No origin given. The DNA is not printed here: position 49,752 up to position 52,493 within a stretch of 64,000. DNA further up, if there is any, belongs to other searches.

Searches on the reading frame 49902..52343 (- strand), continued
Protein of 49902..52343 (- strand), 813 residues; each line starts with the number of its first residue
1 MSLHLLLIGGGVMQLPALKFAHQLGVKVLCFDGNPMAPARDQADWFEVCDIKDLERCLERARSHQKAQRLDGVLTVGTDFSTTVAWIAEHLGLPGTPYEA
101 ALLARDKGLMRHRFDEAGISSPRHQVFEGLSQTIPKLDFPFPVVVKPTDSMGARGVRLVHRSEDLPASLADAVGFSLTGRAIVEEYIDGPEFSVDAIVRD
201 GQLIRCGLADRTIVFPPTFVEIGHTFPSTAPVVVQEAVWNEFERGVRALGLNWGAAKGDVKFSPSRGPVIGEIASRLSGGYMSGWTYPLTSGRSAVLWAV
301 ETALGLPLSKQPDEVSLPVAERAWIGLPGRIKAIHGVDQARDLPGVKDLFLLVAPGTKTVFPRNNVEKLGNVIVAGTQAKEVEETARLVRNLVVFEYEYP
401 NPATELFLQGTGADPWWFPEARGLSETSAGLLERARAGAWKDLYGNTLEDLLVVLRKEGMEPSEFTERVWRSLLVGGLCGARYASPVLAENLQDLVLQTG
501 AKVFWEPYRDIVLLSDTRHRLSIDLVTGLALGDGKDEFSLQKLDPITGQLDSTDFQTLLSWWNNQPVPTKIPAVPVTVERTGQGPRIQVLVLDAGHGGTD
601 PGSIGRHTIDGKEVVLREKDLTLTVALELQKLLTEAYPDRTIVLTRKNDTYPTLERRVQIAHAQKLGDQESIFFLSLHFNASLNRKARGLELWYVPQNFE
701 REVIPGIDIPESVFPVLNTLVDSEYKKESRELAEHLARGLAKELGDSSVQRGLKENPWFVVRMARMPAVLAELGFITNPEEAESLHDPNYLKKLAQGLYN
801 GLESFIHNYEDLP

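Call 38: search_solved_structures(query=P0121, max_evalue=0.001, show_alignments=1)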
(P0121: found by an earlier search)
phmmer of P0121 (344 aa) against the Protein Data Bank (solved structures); distinct sequences matched with E-value up to 0.001: 11.
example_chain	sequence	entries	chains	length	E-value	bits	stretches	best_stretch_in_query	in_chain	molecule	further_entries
1jwq_A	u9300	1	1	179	4.6e-19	71.9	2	119-226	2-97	N-ACETYLMURAMOYL-L-ALANINE AMIDASE CwlV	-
4rn7_A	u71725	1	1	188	1.1e-17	67.3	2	281-338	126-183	N-acetylmuramoyl-L-alanine amidase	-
8c0j_A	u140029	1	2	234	2.2e-16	63.1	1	120-337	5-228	N-acetylmuramoyl-L-alanine amidase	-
8c2o_A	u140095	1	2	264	7.6e-16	61.3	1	119-341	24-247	N-acetylmuramoyl-L-alanine amidase AmiA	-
7rag_B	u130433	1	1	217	4.3e-14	55.6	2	120-225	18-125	Germination-specific N-acetylmuramoyl-L-alanine amidase, Autolysin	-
7tj4_B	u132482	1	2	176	8.7e-14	54.5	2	120-226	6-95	LytH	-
4bin_A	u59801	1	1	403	1.6e-12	50.4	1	74-223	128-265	N-ACETYLMURAMOYL-L-ALANINE AMIDASE AMIC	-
5emi_A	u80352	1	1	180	1.8e-11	46.9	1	120-231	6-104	Cell wall hydrolase/autolysin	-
3ne8_A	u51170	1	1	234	3.9e-09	39.3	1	121-337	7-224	N-acetylmuramoyl-l-alanine amidase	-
5j72_A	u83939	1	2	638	7.5e-06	28.4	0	119-226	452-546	Putative N-acetylmuramoyl-L-alanine amidase,autolysin cwp6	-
7b3n_A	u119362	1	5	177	1.8e-05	27.2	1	120-212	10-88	Cell wall hydrolase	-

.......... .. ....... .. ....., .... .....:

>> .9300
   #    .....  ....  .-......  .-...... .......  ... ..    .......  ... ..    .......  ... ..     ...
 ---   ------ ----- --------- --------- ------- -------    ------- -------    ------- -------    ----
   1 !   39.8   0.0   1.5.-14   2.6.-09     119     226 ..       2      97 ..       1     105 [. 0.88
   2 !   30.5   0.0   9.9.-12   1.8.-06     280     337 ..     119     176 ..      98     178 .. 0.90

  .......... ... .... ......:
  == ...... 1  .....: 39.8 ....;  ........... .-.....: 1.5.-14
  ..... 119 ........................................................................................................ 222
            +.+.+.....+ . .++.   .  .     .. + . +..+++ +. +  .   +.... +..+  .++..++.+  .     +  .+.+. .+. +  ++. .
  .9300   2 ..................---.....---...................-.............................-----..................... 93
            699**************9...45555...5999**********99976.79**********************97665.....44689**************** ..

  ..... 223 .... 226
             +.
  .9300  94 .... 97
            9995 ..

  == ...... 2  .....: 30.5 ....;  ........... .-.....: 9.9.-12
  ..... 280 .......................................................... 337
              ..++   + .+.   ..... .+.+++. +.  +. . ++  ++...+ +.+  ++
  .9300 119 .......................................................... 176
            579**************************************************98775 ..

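Call 41: find_encoding_contigs(protein=P0037, flank=6000, max_places=4)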
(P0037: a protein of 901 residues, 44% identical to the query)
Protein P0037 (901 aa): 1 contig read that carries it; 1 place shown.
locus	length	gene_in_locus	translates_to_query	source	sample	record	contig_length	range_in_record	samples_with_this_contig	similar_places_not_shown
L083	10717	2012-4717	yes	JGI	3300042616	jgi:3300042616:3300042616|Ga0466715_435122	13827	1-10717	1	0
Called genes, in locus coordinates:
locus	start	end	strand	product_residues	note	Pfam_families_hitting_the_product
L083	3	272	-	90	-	?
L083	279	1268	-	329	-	PF20424:PilZN3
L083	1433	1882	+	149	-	PF12784:PDDEXK_2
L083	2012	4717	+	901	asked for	PF02655:ATP-grasp_3 (weak), PF07478:Dala_Dala_lig_C (weak), PF13535:ATP-grasp_4, PF18603:LAL_C2, PF01520:Amidase_3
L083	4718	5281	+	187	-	PF10646:Germane (weak)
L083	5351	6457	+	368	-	PF04620:FlaA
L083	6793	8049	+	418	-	PF13428:TPR_14 (faint), PF04607:RelA_SpoT, PF25575:TPR_BSK1_C (faint), PF13424:TPR_12 (faint), PF21033:RMD1-3 (weak), PF00515:TPR_1, PF13371:TPR_9 (weak), PF00515:TPR_1 (weak), +8 more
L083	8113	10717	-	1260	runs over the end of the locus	PF01590:GAF (weak), PF13185:GAF_2 (faint), PF01590:GAF, PF00512:HisKA, PF02518:HATPase_c, PF00072:Response_reg, PF01814:Hemerythrin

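Call 42: find_encoding_contigs(protein=P0193, flank=6000, max_places=4)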
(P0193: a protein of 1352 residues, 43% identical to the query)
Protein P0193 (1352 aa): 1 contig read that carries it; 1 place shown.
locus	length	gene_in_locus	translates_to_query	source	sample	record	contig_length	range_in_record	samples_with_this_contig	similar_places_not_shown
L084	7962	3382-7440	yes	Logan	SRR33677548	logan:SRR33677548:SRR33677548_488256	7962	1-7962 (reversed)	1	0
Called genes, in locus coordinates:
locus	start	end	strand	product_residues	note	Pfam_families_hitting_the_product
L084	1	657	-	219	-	?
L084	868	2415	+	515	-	-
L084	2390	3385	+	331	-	-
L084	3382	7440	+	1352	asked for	PF02348:CTP_transf_3, PF13489:Methyltransf_23, PF08241:Methyltransf_11 (weak), PF08242:Methyltransf_12, PF13649:Methyltransf_25 (weak), PF13847:Methyltransf_31, PF01071:GARS_A (weak), PF13535:ATP-grasp_4, +4 more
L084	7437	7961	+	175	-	?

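Call 47: find_encoding_contigs(protein=P0218, flank=8000, max_places=3)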
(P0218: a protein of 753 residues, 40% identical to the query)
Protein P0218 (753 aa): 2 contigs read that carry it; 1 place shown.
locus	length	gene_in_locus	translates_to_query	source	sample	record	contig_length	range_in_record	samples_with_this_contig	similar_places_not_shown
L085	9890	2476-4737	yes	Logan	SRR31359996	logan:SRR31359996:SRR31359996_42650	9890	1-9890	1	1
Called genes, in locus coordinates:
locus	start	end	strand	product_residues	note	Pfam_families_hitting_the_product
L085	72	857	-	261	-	PF00459:Inositol_P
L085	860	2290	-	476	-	PF13414:TPR_11 (faint), PF13424:TPR_12 (faint), PF13431:TPR_17 (faint), PF00515:TPR_1 (weak), PF07719:TPR_2 (weak), PF13176:TPR_7 (faint), PF13181:TPR_8 (weak), PF13432:TPR_16 (weak), +1 more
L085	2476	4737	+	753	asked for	PF01071:GARS_A (weak), PF02222:ATP-grasp (weak), PF02655:ATP-grasp_3, PF02786:CPSase_L_D2 (weak), PF07478:Dala_Dala_lig_C, PF13535:ATP-grasp_4, PF18603:LAL_C2, PF01070:FMN_dh, +2 more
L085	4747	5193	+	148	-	-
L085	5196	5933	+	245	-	PF00756:Esterase (faint), PF02230:Abhydrolase_2 (faint), PF12146:Hydrolase_4 (weak), PF00561:Abhydrolase_1 (weak), PF12697:Abhydrolase_6 (faint), PF20408:Abhydrolase_11 (weak), PF00326:Peptidase_S9 (weak)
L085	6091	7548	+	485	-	PF11794:HpaB_N, PF03241:HpaB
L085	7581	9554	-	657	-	PF13365:Trypsin_2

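Call 48: find_encoding_contigs(protein=P0252, flank=8000, max_places=3)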
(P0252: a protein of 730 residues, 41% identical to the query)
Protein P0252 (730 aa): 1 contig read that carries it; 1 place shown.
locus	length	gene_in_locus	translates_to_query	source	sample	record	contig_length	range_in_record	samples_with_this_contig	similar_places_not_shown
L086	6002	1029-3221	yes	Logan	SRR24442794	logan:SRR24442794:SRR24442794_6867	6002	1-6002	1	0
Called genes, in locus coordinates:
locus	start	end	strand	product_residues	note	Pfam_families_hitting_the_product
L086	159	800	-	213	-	PF01914:MarC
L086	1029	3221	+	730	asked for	PF18130:ATPgrasp_N, PF15632:ATPgrasp_Ter (faint), PF01071:GARS_A (weak), PF02655:ATP-grasp_3, PF07478:Dala_Dala_lig_C (weak), PF13535:ATP-grasp_4, PF18603:LAL_C2, PF01070:FMN_dh, +2 more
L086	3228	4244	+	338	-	-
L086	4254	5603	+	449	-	PF13181:TPR_8 (faint), PF12895:ANAPC3 (faint), PF13428:TPR_14 (faint), PF14559:TPR_19 (faint), PF23914:TPR_CcmH_CycH (faint), PF07719:TPR_2 (faint), PF13432:TPR_16 (faint)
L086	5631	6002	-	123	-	?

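Call 55: search_protein_families(library=pfam, proteins=[L001:2611-3564:+], max_evalue=0.001)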
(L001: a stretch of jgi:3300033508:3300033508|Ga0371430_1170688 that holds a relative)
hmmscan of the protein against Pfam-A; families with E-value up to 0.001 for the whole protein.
L001:2611-3564:+ (317 aa): 0 families

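Call 61: predict_structure(alignment_id=A1)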
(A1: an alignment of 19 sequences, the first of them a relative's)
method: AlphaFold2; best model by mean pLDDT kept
length: 488 residues; sequences in the alignment: 19
mean_pLDDT: 89.9   pTM: 0.89
mean pLDDT of the five models: 89.9, 87.7, 87.6, 87.5, 87.3
residues with pLDDT >= 90: 338; 70-90: 122; 50-70: 28; < 50: 0
segments of 3 or more residues with pLDDT < 50: none
pLDDT, mean of each block of 10 residues (from residue 1): 90 87 96 91 94 95 95 87 96 96 94 97 92 83 91 83 92 91 94 94 93 75 91 97 98 95 96 83 84 92 95 89 93 96 95 94 85 94 94 94 90 71 60 72 86 91 87 89 89
secondary structure, 60 per line:
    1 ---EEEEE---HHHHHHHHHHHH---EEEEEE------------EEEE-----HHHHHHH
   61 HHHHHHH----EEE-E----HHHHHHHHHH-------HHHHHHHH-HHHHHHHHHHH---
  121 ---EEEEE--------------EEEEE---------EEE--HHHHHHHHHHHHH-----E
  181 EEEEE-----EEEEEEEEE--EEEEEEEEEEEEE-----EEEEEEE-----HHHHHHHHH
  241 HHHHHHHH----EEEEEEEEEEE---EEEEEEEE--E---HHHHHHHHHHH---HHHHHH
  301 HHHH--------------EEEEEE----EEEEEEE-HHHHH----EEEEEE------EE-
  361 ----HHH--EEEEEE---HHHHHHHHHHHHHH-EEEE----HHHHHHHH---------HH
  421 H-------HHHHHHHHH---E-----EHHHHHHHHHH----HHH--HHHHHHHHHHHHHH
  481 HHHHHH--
elements in order: E4-8 H12-23 E27-32 E45-48 H54-67 E72-74 H81-90 H98-105 H107-117 E124-128 E143-147 E157-159 H162-174 E180-185 E191-199 E202-214 E220-226 H232-248 E253-263 E267-274 H281-291 H295-304 E319-324 E329-335 H337-341 E346-351 E370-375 H379-392 E394-397 H402-409 H429-437 H448-457 H467-486

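Call 63: fold_search(model_id=the predicted structure, library=pdb)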
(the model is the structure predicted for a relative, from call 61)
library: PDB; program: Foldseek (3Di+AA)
matches with E <= 10: 1993; with E <= 0.001: 577
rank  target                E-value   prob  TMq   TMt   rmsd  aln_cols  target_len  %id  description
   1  3vot_B                8.4e-31  1.00  0.71  0.87   2.9       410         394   22  Crystal structure of L-amino acid ligase from Bacillus licheniformis (released 2012-11-07)
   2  4dim                  9.4e-31  1.00  0.65  0.79   5.1       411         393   21  Crystal structure of phosphoribosylglycinamide synthetase from Anaerococcus prevotii (released 2012-02-29)
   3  3vot_A                1.0e-30  1.00  0.73  0.86   2.8       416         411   20  Crystal structure of L-amino acid ligase from Bacillus licheniformis (released 2012-11-07)
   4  4wd3_A                7.3e-28  1.00  0.61  0.75   4.7       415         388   18  Crystal structure of an L-amino acid ligase RizA (released 2015-09-09)
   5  3wnz                  7.8e-28  1.00  0.66  0.69   4.5       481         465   19  Crystal structure of Bacillus subtilis YwfE, an L-amino acid ligase, with bound ADP-Mg-Pi (released 2014-05-14)
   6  3vmm                  8.7e-28  1.00  0.67  0.70   4.8       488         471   19  Crystal structure of BacD, an L-amino acid dipeptide ligase from Bacillus subtilis (released 2012-04-11)
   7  3wo1                  7.7e-26  1.00  0.67  0.70   4.5       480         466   18  Crystal structure of Trp332Ala mutant YwfE, an L-amino acid ligase, with bound ADP-Mg-Ala (released 2014-05-14)
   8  3ax6_A                3.3e-25  1.00  0.61  0.81   4.4       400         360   18  Crystal structure of N5-carboxyaminoimidazole ribonucleotide synthetase from Thermotoga maritima (released 2012-04-25)
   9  10bm_A                4.2e-25  1.00  0.66  0.81   3.4       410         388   18  Crystal structure of Phosphoribosylaminoimidazole carboxylase from Burkholderia xenovorans (AMP, ADP and sulfate compl (released 2026-01-21)
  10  1kjq_B                4.4e-25  1.00  0.65  0.80   3.9       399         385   16  Crystal structure of glycinamide ribonucleotide transformylase in complex with Mg-ADP (released 2002-06-28)
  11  9zoi_D                4.4e-25  1.00  0.62  0.76   3.7       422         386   18  Crystal structure of Phosphoribosylaminoimidazole carboxylase from Burkholderia xenovorans (ATP complex) (released 2025-12-24)
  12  2dwc_A                5.3e-25  1.00  0.62  0.74   4.9       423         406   17  Crystal structure of Probable phosphoribosylglycinamide formyl transferase from Pyrococcus horikoshii OT3 complexed wi (released 2007-02-10)
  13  2dwc_B                5.3e-25  1.00  0.62  0.73   4.9       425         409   17  Crystal structure of Probable phosphoribosylglycinamide formyl transferase from Pyrococcus horikoshii OT3 complexed wi (released 2007-02-10)
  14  2czg_A                6.0e-25  1.00  0.61  0.73   4.9       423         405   17  Crystal structure of Probable phosphoribosylglycinamide formyl transferase (PH0318) from Pyrococcus horikoshii OT3 (released 2006-01-13)
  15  3ouu_A                6.8e-25  1.00  0.61  0.66   5.5       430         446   16  Crystal Structure of Biotin Carboxylase-beta-gamma-ATP Complex from Campylobacter jejuni (released 2010-10-20)
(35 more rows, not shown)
